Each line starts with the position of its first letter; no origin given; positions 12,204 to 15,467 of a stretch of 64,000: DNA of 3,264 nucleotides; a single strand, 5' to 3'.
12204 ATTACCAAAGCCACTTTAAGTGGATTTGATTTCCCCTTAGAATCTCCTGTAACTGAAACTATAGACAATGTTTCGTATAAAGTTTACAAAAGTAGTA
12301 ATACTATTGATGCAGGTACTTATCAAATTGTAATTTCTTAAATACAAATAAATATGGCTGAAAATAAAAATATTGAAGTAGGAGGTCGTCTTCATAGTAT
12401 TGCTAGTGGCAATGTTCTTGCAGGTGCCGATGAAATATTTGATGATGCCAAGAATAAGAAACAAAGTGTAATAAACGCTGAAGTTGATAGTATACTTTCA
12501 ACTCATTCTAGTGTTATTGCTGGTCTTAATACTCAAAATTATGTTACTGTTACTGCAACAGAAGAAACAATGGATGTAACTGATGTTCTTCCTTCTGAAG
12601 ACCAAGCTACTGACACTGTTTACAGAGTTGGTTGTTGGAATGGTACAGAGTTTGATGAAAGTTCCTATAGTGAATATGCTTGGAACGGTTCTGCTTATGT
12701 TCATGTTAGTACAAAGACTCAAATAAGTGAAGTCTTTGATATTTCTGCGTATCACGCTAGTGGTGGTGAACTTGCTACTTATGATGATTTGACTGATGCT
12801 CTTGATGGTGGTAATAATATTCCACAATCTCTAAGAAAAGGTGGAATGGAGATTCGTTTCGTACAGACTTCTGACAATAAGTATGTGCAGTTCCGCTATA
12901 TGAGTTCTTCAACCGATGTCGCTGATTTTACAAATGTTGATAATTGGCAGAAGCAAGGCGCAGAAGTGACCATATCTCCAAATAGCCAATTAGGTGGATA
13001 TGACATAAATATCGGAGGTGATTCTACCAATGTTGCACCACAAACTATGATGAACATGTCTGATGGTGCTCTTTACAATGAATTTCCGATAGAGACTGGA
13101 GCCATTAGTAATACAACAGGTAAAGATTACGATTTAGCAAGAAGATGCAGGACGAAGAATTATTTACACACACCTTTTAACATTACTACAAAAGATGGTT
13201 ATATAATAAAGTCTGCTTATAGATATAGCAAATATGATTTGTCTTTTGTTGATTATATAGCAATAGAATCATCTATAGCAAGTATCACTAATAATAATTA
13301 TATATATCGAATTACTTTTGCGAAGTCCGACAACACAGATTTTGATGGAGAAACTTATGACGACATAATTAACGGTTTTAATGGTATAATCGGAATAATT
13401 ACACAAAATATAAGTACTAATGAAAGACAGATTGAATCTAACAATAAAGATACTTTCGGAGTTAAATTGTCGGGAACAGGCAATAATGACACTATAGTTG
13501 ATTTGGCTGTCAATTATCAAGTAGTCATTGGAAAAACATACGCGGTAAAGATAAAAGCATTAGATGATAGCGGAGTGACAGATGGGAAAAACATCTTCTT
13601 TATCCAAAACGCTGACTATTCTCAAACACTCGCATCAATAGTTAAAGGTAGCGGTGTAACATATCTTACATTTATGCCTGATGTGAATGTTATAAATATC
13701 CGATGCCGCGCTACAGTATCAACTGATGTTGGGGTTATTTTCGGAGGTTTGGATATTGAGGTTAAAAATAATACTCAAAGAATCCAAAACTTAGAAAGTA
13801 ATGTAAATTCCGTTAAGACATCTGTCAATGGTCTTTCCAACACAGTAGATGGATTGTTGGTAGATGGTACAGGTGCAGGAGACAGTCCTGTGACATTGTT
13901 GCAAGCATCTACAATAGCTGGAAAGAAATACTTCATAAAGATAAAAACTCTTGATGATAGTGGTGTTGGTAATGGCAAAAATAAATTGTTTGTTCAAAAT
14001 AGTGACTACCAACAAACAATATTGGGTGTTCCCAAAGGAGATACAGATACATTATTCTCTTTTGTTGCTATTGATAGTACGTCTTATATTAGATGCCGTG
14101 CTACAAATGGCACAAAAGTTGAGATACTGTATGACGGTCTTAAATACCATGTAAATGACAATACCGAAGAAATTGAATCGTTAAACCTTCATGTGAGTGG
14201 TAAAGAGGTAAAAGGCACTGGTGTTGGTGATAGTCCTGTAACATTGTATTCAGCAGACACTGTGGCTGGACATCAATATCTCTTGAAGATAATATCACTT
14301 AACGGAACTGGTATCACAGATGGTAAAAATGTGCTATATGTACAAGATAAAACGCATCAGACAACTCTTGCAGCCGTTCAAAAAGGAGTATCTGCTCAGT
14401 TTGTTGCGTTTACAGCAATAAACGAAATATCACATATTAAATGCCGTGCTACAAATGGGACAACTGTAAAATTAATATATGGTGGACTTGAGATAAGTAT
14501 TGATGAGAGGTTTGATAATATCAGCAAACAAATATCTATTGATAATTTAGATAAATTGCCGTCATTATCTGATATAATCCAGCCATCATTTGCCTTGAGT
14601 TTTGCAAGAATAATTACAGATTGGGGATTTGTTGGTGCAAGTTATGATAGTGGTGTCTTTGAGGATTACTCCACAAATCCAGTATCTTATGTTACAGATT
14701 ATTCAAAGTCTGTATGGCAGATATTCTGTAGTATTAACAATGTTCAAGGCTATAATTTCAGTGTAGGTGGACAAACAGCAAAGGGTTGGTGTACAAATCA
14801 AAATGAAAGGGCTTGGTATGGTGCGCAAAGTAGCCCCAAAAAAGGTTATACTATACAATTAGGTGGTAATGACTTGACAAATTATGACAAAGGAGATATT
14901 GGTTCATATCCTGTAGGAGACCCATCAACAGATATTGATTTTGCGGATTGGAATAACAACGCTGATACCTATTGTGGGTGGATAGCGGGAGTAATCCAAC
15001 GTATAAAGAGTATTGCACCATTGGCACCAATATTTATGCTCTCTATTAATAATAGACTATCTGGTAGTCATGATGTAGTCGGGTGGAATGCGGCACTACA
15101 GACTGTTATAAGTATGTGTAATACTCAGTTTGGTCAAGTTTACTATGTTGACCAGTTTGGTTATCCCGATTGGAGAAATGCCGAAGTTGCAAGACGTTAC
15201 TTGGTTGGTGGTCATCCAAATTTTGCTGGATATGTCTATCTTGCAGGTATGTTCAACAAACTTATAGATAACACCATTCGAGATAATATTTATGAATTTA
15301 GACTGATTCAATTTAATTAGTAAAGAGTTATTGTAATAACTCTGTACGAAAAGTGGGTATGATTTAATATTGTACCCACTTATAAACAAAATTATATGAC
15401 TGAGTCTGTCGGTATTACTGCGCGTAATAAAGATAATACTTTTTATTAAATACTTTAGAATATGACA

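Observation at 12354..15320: Mosaic tail fibre: phage-type N-terminus, triplicated domain, SGNH-esterase-like tip, and a compositional shift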

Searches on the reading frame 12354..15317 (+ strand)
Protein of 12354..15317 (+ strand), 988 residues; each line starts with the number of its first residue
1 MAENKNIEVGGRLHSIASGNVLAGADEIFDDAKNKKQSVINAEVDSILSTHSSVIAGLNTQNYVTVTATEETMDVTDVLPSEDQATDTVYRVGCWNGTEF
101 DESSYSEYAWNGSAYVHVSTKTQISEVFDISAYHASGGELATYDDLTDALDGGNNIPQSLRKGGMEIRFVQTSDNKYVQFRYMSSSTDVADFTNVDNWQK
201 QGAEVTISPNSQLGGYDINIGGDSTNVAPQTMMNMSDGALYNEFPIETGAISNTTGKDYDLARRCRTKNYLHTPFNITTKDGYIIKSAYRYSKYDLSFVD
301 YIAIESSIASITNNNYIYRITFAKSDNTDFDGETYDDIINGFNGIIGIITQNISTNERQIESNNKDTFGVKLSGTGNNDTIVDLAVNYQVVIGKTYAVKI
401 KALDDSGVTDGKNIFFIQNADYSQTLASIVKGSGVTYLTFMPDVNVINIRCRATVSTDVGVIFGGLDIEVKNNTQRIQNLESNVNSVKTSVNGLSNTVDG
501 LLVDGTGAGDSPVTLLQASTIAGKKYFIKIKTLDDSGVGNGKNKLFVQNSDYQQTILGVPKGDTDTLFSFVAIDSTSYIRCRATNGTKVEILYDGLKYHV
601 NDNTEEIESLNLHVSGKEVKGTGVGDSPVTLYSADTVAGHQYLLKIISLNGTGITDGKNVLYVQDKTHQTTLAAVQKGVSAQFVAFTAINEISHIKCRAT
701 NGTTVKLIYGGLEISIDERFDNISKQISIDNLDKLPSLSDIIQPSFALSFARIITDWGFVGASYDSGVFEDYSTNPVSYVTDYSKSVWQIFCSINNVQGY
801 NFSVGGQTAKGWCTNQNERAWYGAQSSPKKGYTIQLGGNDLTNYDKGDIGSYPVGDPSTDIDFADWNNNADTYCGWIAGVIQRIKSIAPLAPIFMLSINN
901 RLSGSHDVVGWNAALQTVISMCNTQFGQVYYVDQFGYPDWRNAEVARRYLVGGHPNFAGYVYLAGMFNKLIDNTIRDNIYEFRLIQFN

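Call 6: search_protein_families(library=pfam, proteins=[window:12354-15317:+], max_evalue=1)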
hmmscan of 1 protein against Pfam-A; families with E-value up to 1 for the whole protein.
window:12354-15317:+ (988 aa): 2 families
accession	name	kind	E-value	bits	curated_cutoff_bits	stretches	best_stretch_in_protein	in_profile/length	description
PF13472.12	Lipase_GDSL_2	-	4.8e-05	24.4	32.9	1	789-960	25-176/178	GDSL-like Lipase/Acylhydrolase family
PF00657.28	Lipase_GDSL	-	0.012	16.2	23.6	1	796-844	42-92/208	GDSL-like Lipase/Acylhydrolase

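Call 7: search_protein_families(library=phrogs, proteins=[window:12354-15317:+], max_evalue=0.01)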
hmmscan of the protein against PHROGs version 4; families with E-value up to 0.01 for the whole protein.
window:12354-15317:+ (988 aa): 1 family
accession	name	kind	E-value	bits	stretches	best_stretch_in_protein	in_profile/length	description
phrog_24943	-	DNA, RNA and nucleotide metabolism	0.0016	18.7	1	645-793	85-237/350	DNA polymerase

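Call 8: search_solved_structures(query=window:12354-15317:+, max_evalue=1, show_alignments=3)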
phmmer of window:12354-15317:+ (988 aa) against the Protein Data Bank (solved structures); distinct sequences matched with E-value up to 1: 1.
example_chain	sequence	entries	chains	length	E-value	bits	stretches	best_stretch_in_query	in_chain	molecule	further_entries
8hmg_A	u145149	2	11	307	0.8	10.9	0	793-890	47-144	E3 ubiquitin-protein ligase RGLG2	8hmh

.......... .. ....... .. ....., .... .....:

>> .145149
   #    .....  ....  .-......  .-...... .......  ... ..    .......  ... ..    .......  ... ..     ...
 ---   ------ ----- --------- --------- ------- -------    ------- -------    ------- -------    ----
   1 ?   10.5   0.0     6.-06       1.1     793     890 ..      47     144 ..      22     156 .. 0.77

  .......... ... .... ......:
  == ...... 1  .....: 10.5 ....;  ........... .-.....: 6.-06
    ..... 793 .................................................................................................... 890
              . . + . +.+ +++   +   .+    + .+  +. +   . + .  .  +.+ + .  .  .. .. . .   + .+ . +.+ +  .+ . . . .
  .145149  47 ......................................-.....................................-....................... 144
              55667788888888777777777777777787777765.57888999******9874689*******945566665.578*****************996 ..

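Call 10: search_dna_similar(query=window:12354-15317:+, collection=phages, mode=protein, max_rows=40)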
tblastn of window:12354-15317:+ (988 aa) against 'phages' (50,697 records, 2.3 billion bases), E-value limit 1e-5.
No match.

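Call 11: find_homologous_proteins(query=window:12354-15317:+, max_evalue=0.001)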
Query window:12354-15317:+ (988 aa): 298 proteins with E <= 0.001 among 8000 candidates; the best 120 are listed.
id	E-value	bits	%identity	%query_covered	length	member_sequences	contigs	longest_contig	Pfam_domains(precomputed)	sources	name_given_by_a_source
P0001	0.0e+0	2225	100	100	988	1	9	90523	-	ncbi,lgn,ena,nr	ncbi:MAG: hypothetical protein J6Y28_09700 [Acholeplasmatales bacterium]|nr:hypothetical protein [Me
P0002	1.8e-77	280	51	19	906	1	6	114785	PF13472.13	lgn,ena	-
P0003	1.9e-70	256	61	20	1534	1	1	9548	PF00149.34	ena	-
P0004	3.4e-69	252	63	20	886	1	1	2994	-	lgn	-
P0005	1.2e-67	247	63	20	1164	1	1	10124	-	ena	-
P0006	1.9e-67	246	62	21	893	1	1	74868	PF00246.30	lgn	-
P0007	5.5e-67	245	61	20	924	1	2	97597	PF13472.13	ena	-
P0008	7.7e-67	244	58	23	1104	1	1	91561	-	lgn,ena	-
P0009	8.9e-65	238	57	22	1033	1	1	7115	-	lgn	-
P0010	9.6e-65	237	61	20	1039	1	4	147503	PF00149.34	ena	-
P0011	1.7e-64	237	61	21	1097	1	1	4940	-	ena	-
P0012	8.0e-64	234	60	20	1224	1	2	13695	PF00149.34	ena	-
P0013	3.8e-62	229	57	20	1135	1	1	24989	PF08757.18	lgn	-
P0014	1.9e-61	227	56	20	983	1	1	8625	-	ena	-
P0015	7.3e-61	225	58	19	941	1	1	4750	-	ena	-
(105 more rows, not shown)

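Call 19: find_encoding_contigs(protein=P0001, flank=10000, max_places=10)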
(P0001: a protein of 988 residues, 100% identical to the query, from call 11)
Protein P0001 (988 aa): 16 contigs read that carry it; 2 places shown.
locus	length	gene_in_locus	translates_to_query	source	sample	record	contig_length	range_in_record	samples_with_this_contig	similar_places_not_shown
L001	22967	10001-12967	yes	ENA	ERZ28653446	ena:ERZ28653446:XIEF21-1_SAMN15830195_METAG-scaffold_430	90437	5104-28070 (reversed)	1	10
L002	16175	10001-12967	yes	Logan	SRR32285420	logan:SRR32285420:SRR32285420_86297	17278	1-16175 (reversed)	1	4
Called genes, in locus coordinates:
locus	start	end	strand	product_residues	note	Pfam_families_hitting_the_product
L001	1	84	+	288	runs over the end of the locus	-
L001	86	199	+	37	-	-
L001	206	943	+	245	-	PF11380:Stealth_CR2 (weak)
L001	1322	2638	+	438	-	-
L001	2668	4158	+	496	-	PF23898:Crass_capsid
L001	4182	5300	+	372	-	-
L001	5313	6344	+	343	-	-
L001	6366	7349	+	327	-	-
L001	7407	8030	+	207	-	-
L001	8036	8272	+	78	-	-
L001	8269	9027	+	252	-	-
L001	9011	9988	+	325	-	-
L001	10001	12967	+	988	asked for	-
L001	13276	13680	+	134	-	-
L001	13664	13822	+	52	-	-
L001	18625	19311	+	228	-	PF25702:CrAss_Ring_2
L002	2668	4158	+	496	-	PF23898:Crass_capsid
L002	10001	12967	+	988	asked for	-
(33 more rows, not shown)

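Call 46: find_encoding_contigs(protein=P0008, flank=8000, max_places=2)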
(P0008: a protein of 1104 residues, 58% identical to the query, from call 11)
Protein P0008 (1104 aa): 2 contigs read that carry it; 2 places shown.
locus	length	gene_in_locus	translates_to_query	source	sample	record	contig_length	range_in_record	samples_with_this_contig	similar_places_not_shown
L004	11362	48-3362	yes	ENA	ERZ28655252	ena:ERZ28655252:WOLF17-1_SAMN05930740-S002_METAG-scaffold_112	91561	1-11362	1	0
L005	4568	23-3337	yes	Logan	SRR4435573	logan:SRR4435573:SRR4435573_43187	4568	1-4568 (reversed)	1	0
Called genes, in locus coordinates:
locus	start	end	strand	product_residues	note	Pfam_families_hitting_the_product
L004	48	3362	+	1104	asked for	-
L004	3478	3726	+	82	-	-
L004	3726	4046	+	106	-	-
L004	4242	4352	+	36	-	-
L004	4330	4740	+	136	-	-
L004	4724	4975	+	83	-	-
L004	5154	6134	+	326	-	-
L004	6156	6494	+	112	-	-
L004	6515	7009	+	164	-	-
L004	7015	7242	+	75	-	-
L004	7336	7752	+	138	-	PF25223:DUF7841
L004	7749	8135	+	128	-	-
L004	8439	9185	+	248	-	PF25702:CrAss_Ring_2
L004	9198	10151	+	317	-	-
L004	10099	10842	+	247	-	-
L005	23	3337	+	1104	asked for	-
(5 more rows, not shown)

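Call 62: search_protein_families(library=pfam, proteins=[P0002], max_evalue=0.01)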
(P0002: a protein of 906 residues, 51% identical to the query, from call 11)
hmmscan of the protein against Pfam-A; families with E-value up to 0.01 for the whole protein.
P0002 (906 aa): 1 family
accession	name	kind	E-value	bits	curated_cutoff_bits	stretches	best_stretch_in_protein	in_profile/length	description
PF13472.12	Lipase_GDSL_2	-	1.2e-06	29.6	32.9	1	695-871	14-176/178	GDSL-like Lipase/Acylhydrolase family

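Call 77: search_protein_families(library=ncbifam, proteins=[window:12354-15317:+], max_evalue=0.01)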
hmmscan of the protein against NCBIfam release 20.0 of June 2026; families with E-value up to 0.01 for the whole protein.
window:12354-15317:+ (988 aa): 0 families

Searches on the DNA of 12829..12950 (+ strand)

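Call 114: search_dna_similar(query=window:12829-12950:+, collection=phages, mode=distant, max_evalue=0.01, max_rows=30)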
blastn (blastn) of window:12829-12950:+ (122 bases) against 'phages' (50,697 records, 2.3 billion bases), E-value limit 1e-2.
No match.
